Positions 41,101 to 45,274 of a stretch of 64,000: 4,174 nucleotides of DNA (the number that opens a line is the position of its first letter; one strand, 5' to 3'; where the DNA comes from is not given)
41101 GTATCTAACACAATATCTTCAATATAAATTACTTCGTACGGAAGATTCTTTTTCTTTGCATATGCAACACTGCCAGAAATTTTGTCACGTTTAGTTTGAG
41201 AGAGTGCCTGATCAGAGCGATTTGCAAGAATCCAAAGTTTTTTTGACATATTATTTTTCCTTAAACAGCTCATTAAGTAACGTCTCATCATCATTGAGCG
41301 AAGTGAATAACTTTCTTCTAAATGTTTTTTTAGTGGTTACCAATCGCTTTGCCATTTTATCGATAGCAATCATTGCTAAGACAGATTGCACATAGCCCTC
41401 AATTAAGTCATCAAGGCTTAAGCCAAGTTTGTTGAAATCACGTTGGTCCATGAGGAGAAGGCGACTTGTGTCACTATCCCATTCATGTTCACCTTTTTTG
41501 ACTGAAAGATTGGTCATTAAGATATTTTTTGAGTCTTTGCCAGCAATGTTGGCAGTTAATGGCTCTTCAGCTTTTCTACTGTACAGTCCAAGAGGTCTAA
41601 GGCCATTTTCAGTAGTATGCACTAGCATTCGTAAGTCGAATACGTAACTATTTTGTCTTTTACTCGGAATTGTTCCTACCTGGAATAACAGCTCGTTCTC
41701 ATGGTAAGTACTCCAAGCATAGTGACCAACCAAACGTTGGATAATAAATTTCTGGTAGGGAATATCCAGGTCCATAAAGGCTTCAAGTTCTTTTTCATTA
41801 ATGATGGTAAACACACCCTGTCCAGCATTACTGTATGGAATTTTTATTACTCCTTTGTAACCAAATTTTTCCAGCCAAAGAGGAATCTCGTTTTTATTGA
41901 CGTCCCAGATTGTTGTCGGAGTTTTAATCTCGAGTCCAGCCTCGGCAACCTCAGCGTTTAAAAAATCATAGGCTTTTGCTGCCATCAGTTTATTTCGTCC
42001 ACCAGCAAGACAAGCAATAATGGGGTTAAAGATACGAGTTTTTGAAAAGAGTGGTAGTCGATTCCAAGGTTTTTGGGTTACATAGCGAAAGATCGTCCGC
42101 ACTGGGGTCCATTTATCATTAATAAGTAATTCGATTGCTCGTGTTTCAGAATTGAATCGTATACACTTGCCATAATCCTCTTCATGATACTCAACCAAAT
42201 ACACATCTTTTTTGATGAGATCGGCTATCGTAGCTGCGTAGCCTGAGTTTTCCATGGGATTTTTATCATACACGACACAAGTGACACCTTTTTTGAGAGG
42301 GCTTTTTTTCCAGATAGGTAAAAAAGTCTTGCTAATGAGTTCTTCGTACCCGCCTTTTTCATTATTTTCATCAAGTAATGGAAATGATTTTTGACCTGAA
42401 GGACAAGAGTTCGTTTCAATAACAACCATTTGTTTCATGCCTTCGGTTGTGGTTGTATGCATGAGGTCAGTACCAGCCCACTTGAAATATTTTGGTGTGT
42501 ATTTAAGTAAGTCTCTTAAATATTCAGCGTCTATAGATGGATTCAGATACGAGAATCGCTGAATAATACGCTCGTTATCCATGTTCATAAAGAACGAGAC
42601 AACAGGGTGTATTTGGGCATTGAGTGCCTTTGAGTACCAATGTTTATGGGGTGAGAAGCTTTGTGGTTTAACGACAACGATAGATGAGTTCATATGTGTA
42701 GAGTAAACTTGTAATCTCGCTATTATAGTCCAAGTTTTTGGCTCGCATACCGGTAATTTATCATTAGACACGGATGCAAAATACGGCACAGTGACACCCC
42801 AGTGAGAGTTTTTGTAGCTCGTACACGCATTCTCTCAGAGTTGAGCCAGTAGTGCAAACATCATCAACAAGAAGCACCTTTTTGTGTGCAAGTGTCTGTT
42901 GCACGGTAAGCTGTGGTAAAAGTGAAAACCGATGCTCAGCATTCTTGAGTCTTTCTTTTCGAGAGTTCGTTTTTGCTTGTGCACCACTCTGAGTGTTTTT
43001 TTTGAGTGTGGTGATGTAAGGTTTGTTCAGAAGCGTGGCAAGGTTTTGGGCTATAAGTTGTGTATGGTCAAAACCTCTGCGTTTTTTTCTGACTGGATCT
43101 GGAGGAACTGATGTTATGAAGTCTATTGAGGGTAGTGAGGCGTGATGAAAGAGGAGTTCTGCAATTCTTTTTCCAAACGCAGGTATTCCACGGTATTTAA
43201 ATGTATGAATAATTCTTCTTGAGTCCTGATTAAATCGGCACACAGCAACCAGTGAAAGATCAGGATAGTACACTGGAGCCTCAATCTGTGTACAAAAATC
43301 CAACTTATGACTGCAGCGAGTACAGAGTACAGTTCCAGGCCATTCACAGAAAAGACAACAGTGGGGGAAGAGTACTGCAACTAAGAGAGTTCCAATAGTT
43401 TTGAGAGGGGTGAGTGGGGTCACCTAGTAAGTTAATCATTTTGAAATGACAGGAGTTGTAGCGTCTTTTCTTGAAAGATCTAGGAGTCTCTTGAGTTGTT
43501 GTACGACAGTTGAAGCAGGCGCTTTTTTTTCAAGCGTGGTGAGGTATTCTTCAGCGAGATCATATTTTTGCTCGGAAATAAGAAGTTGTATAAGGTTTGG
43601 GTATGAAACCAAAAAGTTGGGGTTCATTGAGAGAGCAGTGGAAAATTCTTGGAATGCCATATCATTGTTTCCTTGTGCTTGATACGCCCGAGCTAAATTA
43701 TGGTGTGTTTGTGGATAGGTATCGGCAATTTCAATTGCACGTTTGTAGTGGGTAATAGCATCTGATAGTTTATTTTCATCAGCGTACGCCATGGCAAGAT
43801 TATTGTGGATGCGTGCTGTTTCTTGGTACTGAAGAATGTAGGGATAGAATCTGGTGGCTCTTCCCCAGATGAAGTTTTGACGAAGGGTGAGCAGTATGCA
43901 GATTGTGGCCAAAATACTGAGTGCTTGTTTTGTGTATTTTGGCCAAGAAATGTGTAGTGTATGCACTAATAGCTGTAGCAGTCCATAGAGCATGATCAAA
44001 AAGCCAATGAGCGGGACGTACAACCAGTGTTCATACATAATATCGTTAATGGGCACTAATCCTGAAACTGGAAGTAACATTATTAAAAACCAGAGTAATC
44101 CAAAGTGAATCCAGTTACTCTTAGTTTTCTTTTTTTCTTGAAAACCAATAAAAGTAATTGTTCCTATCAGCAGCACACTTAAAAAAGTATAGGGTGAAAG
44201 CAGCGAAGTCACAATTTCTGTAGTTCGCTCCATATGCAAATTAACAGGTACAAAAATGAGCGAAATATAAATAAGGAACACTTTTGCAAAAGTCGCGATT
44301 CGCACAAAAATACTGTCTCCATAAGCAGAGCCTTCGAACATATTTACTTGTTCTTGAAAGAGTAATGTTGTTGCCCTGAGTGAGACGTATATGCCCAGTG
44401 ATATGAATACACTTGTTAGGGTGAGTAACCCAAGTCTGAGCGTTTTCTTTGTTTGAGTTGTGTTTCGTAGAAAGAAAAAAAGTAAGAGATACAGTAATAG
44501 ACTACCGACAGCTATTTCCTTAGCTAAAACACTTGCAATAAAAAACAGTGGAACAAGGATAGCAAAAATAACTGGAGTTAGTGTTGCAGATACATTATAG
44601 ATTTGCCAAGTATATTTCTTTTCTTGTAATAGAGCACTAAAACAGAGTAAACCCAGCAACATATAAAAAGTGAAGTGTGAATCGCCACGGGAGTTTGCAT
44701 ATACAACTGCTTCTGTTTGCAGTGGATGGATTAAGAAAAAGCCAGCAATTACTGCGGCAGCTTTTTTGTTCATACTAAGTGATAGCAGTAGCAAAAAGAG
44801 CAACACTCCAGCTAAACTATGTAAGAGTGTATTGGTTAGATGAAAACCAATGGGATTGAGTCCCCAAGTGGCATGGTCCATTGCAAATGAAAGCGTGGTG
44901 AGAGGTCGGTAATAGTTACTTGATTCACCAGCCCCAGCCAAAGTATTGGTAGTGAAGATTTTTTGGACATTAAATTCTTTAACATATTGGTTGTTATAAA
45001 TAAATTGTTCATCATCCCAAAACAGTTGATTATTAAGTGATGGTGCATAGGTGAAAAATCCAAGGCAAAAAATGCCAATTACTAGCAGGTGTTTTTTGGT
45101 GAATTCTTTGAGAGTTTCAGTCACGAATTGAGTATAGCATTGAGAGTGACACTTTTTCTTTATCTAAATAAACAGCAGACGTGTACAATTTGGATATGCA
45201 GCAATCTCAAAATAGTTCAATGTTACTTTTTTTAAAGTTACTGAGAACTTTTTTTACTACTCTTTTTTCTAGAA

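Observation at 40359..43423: Operon pairing a tubulin-tyrosine-ligase-like ATP-grasp with a RimK-like glutamate ligase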

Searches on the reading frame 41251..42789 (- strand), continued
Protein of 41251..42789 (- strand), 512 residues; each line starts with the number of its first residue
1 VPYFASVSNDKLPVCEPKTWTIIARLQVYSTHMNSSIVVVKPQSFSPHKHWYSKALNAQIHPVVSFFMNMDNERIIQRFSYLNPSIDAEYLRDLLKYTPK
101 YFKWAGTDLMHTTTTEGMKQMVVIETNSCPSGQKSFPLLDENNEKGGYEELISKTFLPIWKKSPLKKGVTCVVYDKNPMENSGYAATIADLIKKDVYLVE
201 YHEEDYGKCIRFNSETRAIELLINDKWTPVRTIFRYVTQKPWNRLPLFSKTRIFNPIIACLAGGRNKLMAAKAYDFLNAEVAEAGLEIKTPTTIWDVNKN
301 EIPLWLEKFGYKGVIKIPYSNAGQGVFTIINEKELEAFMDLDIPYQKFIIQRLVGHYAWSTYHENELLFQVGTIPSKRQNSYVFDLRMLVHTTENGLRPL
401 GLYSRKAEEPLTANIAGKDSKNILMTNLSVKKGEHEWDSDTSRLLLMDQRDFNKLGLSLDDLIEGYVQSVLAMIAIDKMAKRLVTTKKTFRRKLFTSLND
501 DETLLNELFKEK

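Call 90: find_encoding_contigs(protein=P0024, flank=8000, max_places=1)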
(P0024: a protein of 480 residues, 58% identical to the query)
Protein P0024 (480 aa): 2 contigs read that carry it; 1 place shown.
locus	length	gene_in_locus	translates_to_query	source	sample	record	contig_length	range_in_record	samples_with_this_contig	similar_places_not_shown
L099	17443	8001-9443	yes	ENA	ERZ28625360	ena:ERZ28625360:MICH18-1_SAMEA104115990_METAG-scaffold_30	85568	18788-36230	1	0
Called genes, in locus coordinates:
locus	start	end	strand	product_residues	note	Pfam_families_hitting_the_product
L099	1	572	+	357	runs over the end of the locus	PF17396:DUF1611_N, PF07755:DUF1611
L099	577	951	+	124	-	-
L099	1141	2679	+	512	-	-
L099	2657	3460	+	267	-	PF02633:Creatininase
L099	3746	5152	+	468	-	PF02784:Orn_Arg_deC_N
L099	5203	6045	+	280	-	PF00491:Arginase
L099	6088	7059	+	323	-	PF01916:DS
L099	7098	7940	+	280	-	PF00924:MS_channel_2nd, PF21082:MS_channel_3rd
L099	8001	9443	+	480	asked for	-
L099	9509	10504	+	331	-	PF02955:GSH-S_ATP, PF08443:RimK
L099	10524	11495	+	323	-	PF24827:AstE_AspA_cat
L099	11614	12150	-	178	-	PF13302:Acetyltransf_3, PF00583:Acetyltransf_1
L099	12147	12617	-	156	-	PF14109:GldH_lipo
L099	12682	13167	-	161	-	-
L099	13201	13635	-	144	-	-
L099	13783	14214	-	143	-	PF21784:Bflower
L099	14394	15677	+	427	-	PF19964:EAD11 (weak)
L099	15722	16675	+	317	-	PF00004:AAA (weak), PF07724:AAA_2 (weak), PF07728:AAA_5, PF13401:AAA_22 (faint)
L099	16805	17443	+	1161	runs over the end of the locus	PF13620:CarboxypepD_reg (weak), PF13715:CarbopepD_reg_2, PF13620:CarboxypepD_reg (weak)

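Call 93: search_protein_families(library=padloc, proteins=[window:41251-42693:-], max_evalue=0.001)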
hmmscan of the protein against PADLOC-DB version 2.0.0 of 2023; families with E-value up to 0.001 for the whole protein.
window:41251-42693:- (480 aa): 0 families

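Call 95: search_protein_families(library=pfam, alignment_id=A1, max_evalue=10)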
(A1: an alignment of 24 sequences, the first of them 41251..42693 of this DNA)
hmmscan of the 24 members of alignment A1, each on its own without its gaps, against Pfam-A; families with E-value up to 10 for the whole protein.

A. member 1, window:41251-42693:- (480 aa): 0 families

B. families by the number of members that match (of 24 scanned): 7 families
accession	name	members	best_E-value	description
PF08443.16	RimK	3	0.0018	RimK-like ATP-grasp domain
PF02222.28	ATP-grasp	2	0.0064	ATP-grasp domain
PF02655.19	ATP-grasp_3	2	0.036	ATP-grasp domain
PF20020.4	DUF6431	1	0.088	Domain of unknown function (DUF6431)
PF24242.1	DUF7449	1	0.15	Domain of unknown function (DUF7449)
PF05011.18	DBR1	1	0.17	Lariat debranching enzyme, C-terminal domain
PF07563.17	DUF1541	1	0.18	Protein of unknown function (DUF1541)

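Call 96: search_protein_families(library=ncbifam, alignment_id=A1, max_evalue=10)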
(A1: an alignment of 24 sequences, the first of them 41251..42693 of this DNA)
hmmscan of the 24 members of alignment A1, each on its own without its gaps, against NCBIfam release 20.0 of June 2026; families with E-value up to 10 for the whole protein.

A. member 1, window:41251-42693:- (480 aa): 2 families
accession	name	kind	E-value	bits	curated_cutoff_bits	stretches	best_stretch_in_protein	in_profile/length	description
NF040720.1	MptN_Meth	equivalog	0.006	15.7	350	1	72-102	246-273/291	tetrahydromethanopterin:alpha-L-glutamate ligase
TIGR00768.1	rimK_fam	subfamily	0.015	14.7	143.4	1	255-322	99-170/276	RimK family alpha-L-glutamate ligase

B. families by the number of members that match (of 24 scanned): 11 families
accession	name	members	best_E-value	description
NF040720.1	MptN_Meth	24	5.8e-05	tetrahydromethanopterin:alpha-L-glutamate ligase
TIGR00768.1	rimK_fam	21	0.00026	RimK family alpha-L-glutamate ligase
NF005543.0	PRK07206.1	3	0.053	hypothetical protein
NF011169.0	PRK14571.1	2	0.0018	D-alanyl-alanine synthetase A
NF002236.0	PRK01146.1-5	2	0.0096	DNA-directed RNA polymerase subunit L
NF005096.0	PRK06524.1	2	0.068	biotin carboxylase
TIGR01205.1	D_ala_D_alaTIGR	1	0.014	D-alanine--D-alanine ligase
TIGR04443.1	F420_CofF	1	0.016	coenzyme gamma-F420-2:alpha-L-glutamate ligase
TIGR01380.1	glut_syn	1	0.021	glutathione synthase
NF009527.0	PRK12891.1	1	0.032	Zn-dependent hydrolase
NF012217.1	D_ala_D_lac_VanA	1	0.13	D-alanine--(R)-lactate ligase VanA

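Call 103: find_related_loci(query=A1, collection=viral_contigs, flank=6000)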
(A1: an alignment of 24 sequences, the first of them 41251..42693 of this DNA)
Query A1 (480 aa) in viral_contigs; peptide patterns used: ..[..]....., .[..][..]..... (x = any residue, [..] = any of these).
6 stretches matched a pattern; 1 encode a relative of the query (tblastn E <= 1e-3); 1 distinct loci.
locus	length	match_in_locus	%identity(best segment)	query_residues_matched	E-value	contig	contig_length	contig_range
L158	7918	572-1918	39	7-476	9e-101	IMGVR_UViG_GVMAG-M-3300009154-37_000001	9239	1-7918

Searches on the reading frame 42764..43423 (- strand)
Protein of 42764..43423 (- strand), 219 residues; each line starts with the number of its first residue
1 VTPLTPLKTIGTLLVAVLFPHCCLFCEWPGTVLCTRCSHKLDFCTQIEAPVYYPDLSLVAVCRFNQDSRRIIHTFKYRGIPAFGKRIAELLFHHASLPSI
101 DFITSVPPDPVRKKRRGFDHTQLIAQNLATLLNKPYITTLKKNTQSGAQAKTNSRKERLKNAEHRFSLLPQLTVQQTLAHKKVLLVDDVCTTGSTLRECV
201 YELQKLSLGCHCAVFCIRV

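Call 3: search_protein_families(library=pfam, proteins=[window:42764-43423:-], max_evalue=0.01)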
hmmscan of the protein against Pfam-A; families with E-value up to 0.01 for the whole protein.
window:42764-43423:- (219 aa): 2 families
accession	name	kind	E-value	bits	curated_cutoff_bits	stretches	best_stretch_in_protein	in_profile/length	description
PF00156.33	Pribosyltran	-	1.5e-06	28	26.3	1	134-208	55-115/158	Phosphoribosyl transferase domain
PF24390.1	PRTase-CE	-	0.0083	16.5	27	1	111-201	46-126/253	PRTase-CE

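Call 4: search_protein_families(library=ncbifam, proteins=[window:42764-43423:-], max_evalue=0.01)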
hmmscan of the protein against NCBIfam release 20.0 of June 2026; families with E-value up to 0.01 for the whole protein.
window:42764-43423:- (219 aa): 10 families
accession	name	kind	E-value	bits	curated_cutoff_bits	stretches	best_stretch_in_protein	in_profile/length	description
TIGR00201.1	comF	subfamily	4.4e-21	75.7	233.55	1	23-205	1-177/190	ComF family protein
NF008616.0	PRK11595.1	equivalog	1.8e-17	63.6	304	1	20-203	34-210/227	DNA utilization protein GntX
NF005592.0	PRK07322.1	subfamily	3.5e-05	23.3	143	1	124-198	66-138/180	adenine phosphoribosyltransferase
NF002620.0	PRK02277.1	subfamily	0.00022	21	115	1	177-206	138-167/201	orotate phosphoribosyltransferase-like protein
NF003549.0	PRK05205.1-5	equivalog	0.00039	19.9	138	1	128-205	47-124/182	bifunctional pyr operon transcriptional regulator/uracil phosphoribosyltransferase PyrR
TIGR00336.1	pyrE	equivalog_domain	0.0016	18.2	106.8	1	178-205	106-133/173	orotate phosphoribosyltransferase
NF005537.0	PRK07199.1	subfamily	0.0024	17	322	1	175-206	206-237/301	ribose-phosphate diphosphokinase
NF040646.1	HPT_Archaea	equivalog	0.0026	17.4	200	1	176-209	110-143/184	hypoxanthine/guanine phosphoribosyltransferase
NF002635.0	PRK02304.1-4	subfamily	0.0026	17.3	146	0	177-210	112-145/188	adenine phosphoribosyltransferase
TIGR01090.1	apt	equivalog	0.0032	17.6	185.85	1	116-216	56-145/169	adenine phosphoribosyltransferase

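Call 93: search_protein_families(library=padloc, proteins=[window:42764-43423:-], max_evalue=0.001)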
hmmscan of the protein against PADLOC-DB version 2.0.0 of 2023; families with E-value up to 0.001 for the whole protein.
window:42764-43423:- (219 aa): 3 families
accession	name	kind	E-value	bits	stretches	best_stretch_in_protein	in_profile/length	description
PDLC03928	PsyrT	-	1.4e-11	41.5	1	89-207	564-672/689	-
PDLC03962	ShosT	-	5.1e-10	37.6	1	47-205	56-196/237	-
PDLC02935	PRTase_III-A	-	0.00029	18.3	1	141-218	88-166/290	-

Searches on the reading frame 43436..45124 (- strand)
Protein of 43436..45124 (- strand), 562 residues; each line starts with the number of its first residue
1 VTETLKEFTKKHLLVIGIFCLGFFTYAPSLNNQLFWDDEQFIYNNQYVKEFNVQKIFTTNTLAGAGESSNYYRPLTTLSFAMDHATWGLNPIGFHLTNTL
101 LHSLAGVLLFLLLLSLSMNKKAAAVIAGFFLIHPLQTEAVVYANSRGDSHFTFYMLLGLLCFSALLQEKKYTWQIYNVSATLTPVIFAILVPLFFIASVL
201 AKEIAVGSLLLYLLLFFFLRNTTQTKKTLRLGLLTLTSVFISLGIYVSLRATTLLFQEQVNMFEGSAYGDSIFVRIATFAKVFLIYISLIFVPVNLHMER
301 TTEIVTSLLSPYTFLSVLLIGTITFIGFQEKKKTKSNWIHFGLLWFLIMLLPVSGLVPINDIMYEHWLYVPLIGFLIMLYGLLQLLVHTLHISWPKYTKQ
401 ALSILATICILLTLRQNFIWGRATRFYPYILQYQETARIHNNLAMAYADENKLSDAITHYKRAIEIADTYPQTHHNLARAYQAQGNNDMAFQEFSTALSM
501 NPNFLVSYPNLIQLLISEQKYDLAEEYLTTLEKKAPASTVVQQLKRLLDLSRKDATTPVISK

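Call 3: search_protein_families(library=pfam, proteins=[window:43436-45124:-], max_evalue=0.01)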
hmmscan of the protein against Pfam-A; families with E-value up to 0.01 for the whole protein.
window:43436-45124:- (562 aa): 11 families
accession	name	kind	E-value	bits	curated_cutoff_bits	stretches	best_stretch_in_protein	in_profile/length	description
PF00515.34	TPR_1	-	1.3e-14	53.8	27.8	2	437-468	1-32/34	Tetratricopeptide repeat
PF07719.23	TPR_2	-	7.8e-13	47.9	27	2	437-469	1-33/34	Tetratricopeptide repeat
PF13181.12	TPR_8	-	7.4e-11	41.7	25.7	2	472-503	2-33/34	Tetratricopeptide repeat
PF13414.12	TPR_11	-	7.1e-10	38.9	26.8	1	446-485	3-42/42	TPR repeat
PF14559.12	TPR_19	-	1.5e-09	38.5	25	2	483-547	3-67/68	Tetratricopeptide repeat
PF13424.12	TPR_12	-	9.4e-09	35.8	30.1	1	434-467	42-75/77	Tetratricopeptide repeat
PF13428.12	TPR_14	-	1.6e-06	28.6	23.5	0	441-480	5-44/44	Tetratricopeptide repeat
PF13176.12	TPR_7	-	1.9e-06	28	27.9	0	441-469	3-31/36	Tetratricopeptide repeat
PF13431.12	TPR_17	-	4.2e-06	27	24.4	1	459-492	1-34/34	Tetratricopeptide repeat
PF13432.12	TPR_16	-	5.4e-06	27.2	32.7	0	433-471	27-65/65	Tetratricopeptide repeat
PF13374.12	TPR_10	-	6e-06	26.5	27.5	0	436-466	1-31/42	Tetratricopeptide repeat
